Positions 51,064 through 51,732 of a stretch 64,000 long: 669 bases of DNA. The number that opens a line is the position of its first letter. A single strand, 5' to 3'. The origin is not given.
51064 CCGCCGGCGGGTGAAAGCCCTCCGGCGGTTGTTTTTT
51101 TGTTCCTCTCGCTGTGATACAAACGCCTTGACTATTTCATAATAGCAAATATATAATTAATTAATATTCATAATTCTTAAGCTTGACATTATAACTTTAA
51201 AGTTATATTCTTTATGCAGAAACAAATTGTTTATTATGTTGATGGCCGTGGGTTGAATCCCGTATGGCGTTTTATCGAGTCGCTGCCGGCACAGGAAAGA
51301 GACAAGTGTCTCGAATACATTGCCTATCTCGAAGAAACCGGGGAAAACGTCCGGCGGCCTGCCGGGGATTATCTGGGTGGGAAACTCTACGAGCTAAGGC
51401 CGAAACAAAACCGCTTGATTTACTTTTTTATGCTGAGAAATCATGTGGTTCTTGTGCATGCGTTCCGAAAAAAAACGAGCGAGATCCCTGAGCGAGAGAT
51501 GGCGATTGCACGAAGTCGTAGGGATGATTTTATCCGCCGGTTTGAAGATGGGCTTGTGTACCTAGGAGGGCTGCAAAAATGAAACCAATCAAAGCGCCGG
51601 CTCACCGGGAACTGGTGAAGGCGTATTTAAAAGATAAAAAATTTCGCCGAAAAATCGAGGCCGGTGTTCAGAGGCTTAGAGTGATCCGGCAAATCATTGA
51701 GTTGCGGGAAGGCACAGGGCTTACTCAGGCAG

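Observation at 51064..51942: HigBA copy 2 is bracketed by a 39-bp perfectly duplicated intrinsic terminator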

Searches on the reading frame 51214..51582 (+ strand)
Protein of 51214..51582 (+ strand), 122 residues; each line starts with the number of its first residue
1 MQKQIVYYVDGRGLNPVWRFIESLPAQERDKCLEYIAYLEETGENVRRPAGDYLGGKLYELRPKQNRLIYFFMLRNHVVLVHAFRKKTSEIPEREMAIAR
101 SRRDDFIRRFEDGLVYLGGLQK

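Call 6: search_protein_families(library=pfam, proteins=[window:51214-51582:+], max_evalue=0.01)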
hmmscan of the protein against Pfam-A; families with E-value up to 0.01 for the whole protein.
window:51214-51582:+ (122 aa): 1 family
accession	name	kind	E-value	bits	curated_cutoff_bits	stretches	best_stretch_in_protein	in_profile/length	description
PF05973.20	Gp49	-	4.4e-19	68.8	23.9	1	20-103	2-89/90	Phage derived protein Gp49-like (DUF891)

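Call 9: find_encoding_contigs(protein=window:51214-51582:+, flank=10000, max_places=10)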
Protein window:51214-51582:+ (122 aa): 1 contig read that carries it; 1 place shown.
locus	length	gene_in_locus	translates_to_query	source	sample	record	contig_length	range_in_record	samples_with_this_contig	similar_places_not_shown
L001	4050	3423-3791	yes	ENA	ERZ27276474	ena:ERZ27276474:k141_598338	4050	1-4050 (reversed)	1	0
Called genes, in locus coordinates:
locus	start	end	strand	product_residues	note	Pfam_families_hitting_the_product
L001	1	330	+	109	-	?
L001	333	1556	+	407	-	PF12704:MacB_PCD, PF02687:FtsX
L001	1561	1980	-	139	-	PF01850:PIN (weak), PF10130:PIN_2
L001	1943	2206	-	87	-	-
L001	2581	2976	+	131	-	-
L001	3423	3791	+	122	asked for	PF05973:Gp49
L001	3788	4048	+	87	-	?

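Call 28: find_homologous_proteins(query=window:51214-51582:+, max_evalue=1e-10)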
Query window:51214-51582:+ (122 aa): 100 proteins with E <= 1e-10 among 102 candidates.
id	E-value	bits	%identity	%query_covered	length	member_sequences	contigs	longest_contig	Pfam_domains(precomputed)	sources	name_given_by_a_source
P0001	3.0e-76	271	100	100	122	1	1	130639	PF05973.21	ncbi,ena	-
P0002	5.3e-50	187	70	98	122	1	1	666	PF05973.21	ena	-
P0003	6.1e-50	186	67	100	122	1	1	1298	PF05973.21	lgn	-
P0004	7.6e-50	186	70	98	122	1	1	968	PF05973.21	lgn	-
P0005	2.4e-49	184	66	98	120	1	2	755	PF05973.21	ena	-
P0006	8.6e-49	183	66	98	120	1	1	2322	PF05973.21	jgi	jgi:phage-related protein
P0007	1.2e-48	182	65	100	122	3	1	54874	PF05973.21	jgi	jgi:phage-related protein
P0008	1.7e-48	182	64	97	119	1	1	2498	PF05973.21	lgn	-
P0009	2.3e-48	181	67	97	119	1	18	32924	PF05973.21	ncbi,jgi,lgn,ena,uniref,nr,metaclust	ncbi:MAG: hypothetical protein A3G33_05105 [Omnitrophica bacterium RIFCSPLOWO2_12_FULL_44_17]|uniref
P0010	2.5e-48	181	69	98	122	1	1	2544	PF05973.21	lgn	-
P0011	4.0e-48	180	68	96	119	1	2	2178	PF05973.21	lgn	-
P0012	4.2e-48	180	67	98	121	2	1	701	PF05973.21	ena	-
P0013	4.3e-48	180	69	98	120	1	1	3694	PF05973.21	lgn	-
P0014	5.7e-48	180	68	98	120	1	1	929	PF05973.21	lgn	-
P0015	7.1e-48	180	68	98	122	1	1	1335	PF05973.21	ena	-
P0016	8.2e-48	179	66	98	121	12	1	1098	PF05973.21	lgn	-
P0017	1.3e-47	179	65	98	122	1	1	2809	PF05973.21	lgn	-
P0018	1.5e-47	179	66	98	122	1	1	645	PF05973.21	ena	-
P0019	1.7e-47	178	64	98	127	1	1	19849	PF05973.21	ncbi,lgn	-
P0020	1.9e-47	178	68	98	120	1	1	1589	PF05973.21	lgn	-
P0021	2.1e-47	178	66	97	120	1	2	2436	PF05973.21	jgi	jgi:phage-related protein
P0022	2.2e-47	178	66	98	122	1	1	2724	PF05973.21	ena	-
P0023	2.4e-47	178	68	95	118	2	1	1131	PF05973.21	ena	-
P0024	2.5e-47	178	66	98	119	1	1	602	PF05973.21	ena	-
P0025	3.0e-47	178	65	98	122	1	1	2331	PF05973.21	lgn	-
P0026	5.4e-47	177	63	97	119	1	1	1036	PF05973.21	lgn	-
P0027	5.7e-47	177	65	98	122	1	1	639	PF05973.21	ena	-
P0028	6.3e-47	177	65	98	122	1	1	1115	PF05973.21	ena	-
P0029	6.9e-47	176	66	96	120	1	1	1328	PF05973.21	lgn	-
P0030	8.9e-47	176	66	98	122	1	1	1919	PF05973.21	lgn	-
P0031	1.0e-46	176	68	92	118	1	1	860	PF05973.21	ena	-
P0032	1.3e-46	176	65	98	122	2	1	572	PF05973.21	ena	-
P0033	1.5e-46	175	65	98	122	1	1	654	PF05973.21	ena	-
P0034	1.6e-46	175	65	98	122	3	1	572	PF05973.21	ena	-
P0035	2.2e-46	175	66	98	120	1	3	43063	PF05973.21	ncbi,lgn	-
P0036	2.6e-46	175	64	98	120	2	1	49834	PF05973.21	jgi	-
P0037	2.7e-46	175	64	97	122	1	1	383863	PF05973.21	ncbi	-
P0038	2.7e-46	175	65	98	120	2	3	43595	PF05973.21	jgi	jgi:phage-related protein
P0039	4.0e-46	174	64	97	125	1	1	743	PF05973.21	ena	-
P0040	5.1e-46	174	66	98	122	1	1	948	PF05973.21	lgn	-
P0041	8.6e-46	173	66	93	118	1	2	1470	PF05973.21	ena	-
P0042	1.1e-45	173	67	95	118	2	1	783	PF05973.21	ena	-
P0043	1.3e-45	172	64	98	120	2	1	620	PF05973.21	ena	-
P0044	2.4e-45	171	62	99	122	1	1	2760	PF05973.21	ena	-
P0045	3.7e-45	171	63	95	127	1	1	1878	PF05973.21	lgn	-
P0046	5.1e-45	170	62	92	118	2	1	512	PF05973.21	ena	-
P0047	1.0e-44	169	63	97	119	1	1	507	PF05973.21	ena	-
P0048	1.1e-44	169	64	97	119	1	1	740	PF05973.21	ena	-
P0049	1.1e-44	169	64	98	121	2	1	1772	PF05973.21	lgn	-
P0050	1.4e-44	169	64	98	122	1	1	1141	PF05973.21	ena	-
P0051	1.5e-44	169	64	98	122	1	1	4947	PF05973.21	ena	-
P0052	4.3e-44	167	63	97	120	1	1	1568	PF05973.21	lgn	-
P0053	4.8e-44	167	62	98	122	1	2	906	PF05973.21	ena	-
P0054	6.0e-44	167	63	99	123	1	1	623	PF05973.21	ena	-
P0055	9.4e-44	166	67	90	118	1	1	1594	PF05973.21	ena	-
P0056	1.4e-43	166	58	100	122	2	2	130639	PF05973.21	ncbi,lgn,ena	-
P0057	1.5e-43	166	63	98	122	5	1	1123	PF05973.21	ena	-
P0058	2.3e-43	165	63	96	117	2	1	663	PF05973.21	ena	-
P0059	2.3e-43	165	70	89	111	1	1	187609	PF05973.21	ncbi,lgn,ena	-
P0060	2.5e-43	165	60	99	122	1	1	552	PF05973.21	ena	-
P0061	2.6e-43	165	62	97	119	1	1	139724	PF05973.21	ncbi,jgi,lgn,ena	-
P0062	3.4e-43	165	64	96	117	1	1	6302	PF05973.21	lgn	-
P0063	4.9e-43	164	62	98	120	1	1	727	PF05973.21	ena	-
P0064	1.7e-42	162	64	93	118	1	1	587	PF05973.21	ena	-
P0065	2.3e-42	162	63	94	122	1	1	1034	PF05973.21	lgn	-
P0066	2.5e-42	162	65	95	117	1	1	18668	PF05973.21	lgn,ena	-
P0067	4.2e-42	161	64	92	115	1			PF05973.21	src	-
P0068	4.3e-42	161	61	96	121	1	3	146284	PF05973.21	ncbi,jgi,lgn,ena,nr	ncbi:MAG TPA: type II toxin-antitoxin system RelE/ParE family toxin [Candidatus Omnitrophota bacteri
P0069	9.3e-42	160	61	93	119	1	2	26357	PF05973.21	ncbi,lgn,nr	ncbi:MAG: type II toxin-antitoxin system RelE/ParE family toxin [Candidatus Omnitrophica bacterium]|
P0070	9.7e-42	160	59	97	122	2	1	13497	PF05973.21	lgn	-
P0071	1.3e-41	159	70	80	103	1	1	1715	PF05973.21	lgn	-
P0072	2.6e-41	158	61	95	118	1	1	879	PF05973.21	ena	-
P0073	2.7e-41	158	62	97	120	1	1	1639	PF05973.21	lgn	-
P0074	7.2e-41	157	62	96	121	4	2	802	PF05973.21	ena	-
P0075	1.1e-40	156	64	91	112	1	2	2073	PF05973.21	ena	-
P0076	1.5e-40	156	62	96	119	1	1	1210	PF05973.21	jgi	-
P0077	1.8e-40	156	69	84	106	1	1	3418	PF05973.21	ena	-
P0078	2.2e-40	155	58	95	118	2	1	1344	PF05973.21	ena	-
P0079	5.2e-40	154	61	91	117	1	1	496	PF05973.21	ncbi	-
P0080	2.0e-39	152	60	96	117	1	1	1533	PF05973.21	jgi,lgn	-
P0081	4.1e-39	151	69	81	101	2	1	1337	PF05973.21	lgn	-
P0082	4.6e-39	151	61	93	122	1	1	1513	PF05973.21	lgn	-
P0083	1.5e-38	150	60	91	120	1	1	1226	PF05973.21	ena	-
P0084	1.6e-38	149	55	98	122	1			PF05973.21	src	-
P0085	4.3e-38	148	61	89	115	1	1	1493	PF05973.21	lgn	-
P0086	1.2e-37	147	63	89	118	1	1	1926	PF05973.21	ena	-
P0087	2.9e-37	145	59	93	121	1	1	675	PF05973.21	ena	-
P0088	1.3e-36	143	57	92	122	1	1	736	PF05973.21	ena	-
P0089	4.4e-36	142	58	91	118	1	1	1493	PF05973.21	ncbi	-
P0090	6.0e-36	141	70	73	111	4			PF05973.21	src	-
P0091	9.3e-36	141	60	93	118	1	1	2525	PF05973.21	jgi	-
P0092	9.7e-36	140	56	98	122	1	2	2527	PF05973.21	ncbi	-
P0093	1.7e-35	140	69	71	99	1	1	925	PF05973.21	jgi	jgi:phage-related protein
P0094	1.3e-34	137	60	84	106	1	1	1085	PF05973.21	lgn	-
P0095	4.0e-32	129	62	76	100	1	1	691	PF05973.21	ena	-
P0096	6.5e-31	125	62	75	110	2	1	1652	PF05973.21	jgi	-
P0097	3.0e-29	120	53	98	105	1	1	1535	PF05973.21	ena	-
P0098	1.5e-26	111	63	68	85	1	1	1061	PF05973.21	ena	-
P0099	2.1e-26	110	70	61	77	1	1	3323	PF05973.21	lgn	-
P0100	1.4e-20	92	50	91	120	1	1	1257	PF05973.21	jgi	jgi:phage-related protein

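Call 33: find_encoding_contigs(protein=P0102, flank=10000, max_places=5)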
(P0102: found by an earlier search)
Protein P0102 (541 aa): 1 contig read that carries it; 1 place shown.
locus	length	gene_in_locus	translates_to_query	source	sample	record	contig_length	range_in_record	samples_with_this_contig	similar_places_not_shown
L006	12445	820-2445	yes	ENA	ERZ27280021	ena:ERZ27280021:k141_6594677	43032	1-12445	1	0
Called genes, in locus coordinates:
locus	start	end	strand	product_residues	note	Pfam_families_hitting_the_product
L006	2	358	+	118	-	?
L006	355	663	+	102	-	PF13744:HTH_37, PF13560:HTH_31, PF04545:Sigma70_r4 (faint), PF12844:HTH_19, PF13443:HTH_26, PF01381:HTH_3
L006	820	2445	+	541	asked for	PF00933:Glyco_hydro_3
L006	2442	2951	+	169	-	PF05991:NYN_YacP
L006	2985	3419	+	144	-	PF09643:YopX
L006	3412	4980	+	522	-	PF01293:PEPCK_ATP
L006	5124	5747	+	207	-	-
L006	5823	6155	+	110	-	-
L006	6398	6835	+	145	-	-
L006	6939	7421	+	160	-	PF01471:PG_binding_1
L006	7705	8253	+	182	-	PF14417:MEDS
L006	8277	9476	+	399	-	PF08486:SpoIID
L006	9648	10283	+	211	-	-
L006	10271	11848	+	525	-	PF00512:HisKA (faint), PF02518:HATPase_c, PF14501:HATPase_c_5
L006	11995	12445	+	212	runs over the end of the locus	PF12728:HTH_17 (weak), PF00072:Response_reg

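Call 43: find_encoding_contigs(protein=P0009, flank=3000, max_places=8)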
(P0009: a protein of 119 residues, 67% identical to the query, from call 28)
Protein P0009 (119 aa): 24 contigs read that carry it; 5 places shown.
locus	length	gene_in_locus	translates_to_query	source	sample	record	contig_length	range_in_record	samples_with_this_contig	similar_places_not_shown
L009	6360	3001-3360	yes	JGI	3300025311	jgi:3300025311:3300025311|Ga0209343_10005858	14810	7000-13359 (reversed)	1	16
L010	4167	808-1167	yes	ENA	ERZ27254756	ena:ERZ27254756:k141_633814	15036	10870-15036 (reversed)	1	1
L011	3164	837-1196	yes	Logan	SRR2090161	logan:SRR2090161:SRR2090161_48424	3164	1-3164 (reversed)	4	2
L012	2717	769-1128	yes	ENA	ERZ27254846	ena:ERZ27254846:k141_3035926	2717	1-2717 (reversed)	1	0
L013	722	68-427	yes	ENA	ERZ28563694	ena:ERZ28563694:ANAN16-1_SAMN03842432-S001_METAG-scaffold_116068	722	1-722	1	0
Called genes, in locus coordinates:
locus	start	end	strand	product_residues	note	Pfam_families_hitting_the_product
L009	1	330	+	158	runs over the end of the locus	PF10543:ORF6N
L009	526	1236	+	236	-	-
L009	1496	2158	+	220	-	-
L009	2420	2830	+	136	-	-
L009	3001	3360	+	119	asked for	PF05973:Gp49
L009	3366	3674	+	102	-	PF13744:HTH_37, PF12844:HTH_19, PF01381:HTH_3, PF13443:HTH_26, PF13560:HTH_31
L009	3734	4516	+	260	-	PF21033:RMD1-3, PF13428:TPR_14 (faint), PF14559:TPR_19 (faint), PF00515:TPR_1 (faint), PF07719:TPR_2 (faint), PF13181:TPR_8 (faint), PF13432:TPR_16 (faint), PF13431:TPR_17 (faint)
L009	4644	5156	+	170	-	-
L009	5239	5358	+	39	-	-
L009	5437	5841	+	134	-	PF02082:Rrf2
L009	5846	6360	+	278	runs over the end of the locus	PF00037:Fer4 (weak), PF12837:Fer4_6, PF12838:Fer4_7 (faint), PF13237:Fer4_10, PF13187:Fer4_9 (weak), PF13484:Fer4_16 (faint), PF27217:AF_0155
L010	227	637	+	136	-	-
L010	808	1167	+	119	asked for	PF05973:Gp49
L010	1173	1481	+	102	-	PF13744:HTH_37, PF12844:HTH_19, PF01381:HTH_3, PF13443:HTH_26, PF13560:HTH_31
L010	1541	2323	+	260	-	PF21033:RMD1-3, PF13428:TPR_14 (faint), PF14559:TPR_19 (faint), PF00515:TPR_1 (faint), PF07719:TPR_2 (faint), PF13181:TPR_8 (faint), PF13432:TPR_16 (faint), PF13431:TPR_17 (faint)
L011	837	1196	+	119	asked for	PF05973:Gp49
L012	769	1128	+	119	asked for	PF05973:Gp49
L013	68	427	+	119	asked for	PF05973:Gp49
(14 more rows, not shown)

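Call 44: find_encoding_contigs(protein=P0007, flank=3000, max_places=4)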
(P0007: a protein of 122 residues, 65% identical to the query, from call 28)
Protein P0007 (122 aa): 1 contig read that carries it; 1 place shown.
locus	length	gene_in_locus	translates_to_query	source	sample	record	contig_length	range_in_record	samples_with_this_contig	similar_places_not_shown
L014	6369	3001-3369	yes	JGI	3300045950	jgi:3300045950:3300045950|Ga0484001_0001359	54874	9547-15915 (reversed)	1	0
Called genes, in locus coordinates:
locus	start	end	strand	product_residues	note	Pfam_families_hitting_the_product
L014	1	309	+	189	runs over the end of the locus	-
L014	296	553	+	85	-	-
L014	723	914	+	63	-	PF07927:HicA_toxin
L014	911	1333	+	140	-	-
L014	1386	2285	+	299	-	-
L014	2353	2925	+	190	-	PF08712:Nfu_N, PF01106:NifU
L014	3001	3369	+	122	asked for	PF05973:Gp49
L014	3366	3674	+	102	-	PF13744:HTH_37, PF12844:HTH_19 (weak), PF01381:HTH_3, PF13413:HTH_25 (faint), PF13443:HTH_26, PF13560:HTH_31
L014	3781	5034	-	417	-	-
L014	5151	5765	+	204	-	PF00440:TetR_N, PF08362:TetR_C_3 (weak), PF17938:TetR_C_29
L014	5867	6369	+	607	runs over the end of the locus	-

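Call 77: search_protein_families(library=ncbifam, proteins=[window:51214-51582:+], max_evalue=0.001)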
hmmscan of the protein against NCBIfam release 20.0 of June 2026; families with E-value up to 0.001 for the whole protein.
window:51214-51582:+ (122 aa): 0 families

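Call 78: search_solved_structures(query=window:51214-51582:+, max_evalue=0.01)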
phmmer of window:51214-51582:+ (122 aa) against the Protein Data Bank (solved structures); distinct sequences matched with E-value up to 0.01: 1.
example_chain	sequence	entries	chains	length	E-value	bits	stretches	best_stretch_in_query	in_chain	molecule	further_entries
6af3_A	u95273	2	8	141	1e-09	41.8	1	4-107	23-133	HigB toxin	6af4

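Call 88: search_dna_similar(query=window:51214-51582:+, collection=plasmids, mode=protein, max_rows=8)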
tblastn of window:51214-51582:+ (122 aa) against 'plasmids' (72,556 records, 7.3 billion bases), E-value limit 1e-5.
Records with a match: 175; places in all: 177; records where one place covers at least 80% of the query: 40.
Best place of each record, by identity: <60% 175.
By first word of the organism name: Escherichia 104; Shigella 18; Staphylococcus 10; Enterobacter 6; Pediococcus 4; Carnobacterium 3; Tolypothrix 3; Weissella 3; Clostridium 3; Bacillus 3; and 15 more.
By predicted mobility (MOB-suite, as given by PLSDB): conjugative 82; non-mobilizable 63; mobilizable 30.
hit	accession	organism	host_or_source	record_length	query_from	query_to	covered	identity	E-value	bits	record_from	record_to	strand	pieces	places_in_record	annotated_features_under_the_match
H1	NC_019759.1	Gloeocapsa sp. PCC 7428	-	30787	2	106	86%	37.5%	3e-12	69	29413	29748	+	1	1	type II toxin-antitoxin system RelE/ParE family toxin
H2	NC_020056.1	Anabaena cylindrica PCC 7122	water, most likely pond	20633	2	102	83%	35.5%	1e-8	59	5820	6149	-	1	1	type II toxin-antitoxin system RelE/ParE family toxin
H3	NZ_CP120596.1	Priestia flexa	cell culture,Maari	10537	1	108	89%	32.5%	2e-13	72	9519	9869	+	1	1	type II toxin-antitoxin system RelE/ParE family toxin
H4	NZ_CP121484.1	Staphylococcus epidermidis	Homo sapiens,Forehead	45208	10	116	88%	32.7%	6e-7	54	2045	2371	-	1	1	type II toxin-antitoxin system RelE/ParE family toxin | helix-turn-helix domain-containing protein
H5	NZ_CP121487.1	Staphylococcus epidermidis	Homo sapiens,Forehead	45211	10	116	88%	32.7%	6e-7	54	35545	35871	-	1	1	type II toxin-antitoxin system RelE/ParE family toxin | helix-turn-helix domain-containing protein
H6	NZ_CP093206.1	Staphylococcus epidermidis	Homo sapiens,blood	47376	10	116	88%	32.7%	6e-7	54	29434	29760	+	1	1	type II toxin-antitoxin system RelE/ParE family toxin | helix-turn-helix domain-containing protein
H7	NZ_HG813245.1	Staphylococcus epidermidis PM221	-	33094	10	116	88%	32.7%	7e-7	53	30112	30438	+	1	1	type II toxin-antitoxin system RelE/ParE family toxin | helix-turn-helix transcriptional regulator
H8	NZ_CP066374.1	Staphylococcus epidermidis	Homo sapiens,monoisolate from skin swab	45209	10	116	88%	32.7%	7e-7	53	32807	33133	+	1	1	type II toxin-antitoxin system RelE/ParE family toxin | helix-turn-helix domain-containing protein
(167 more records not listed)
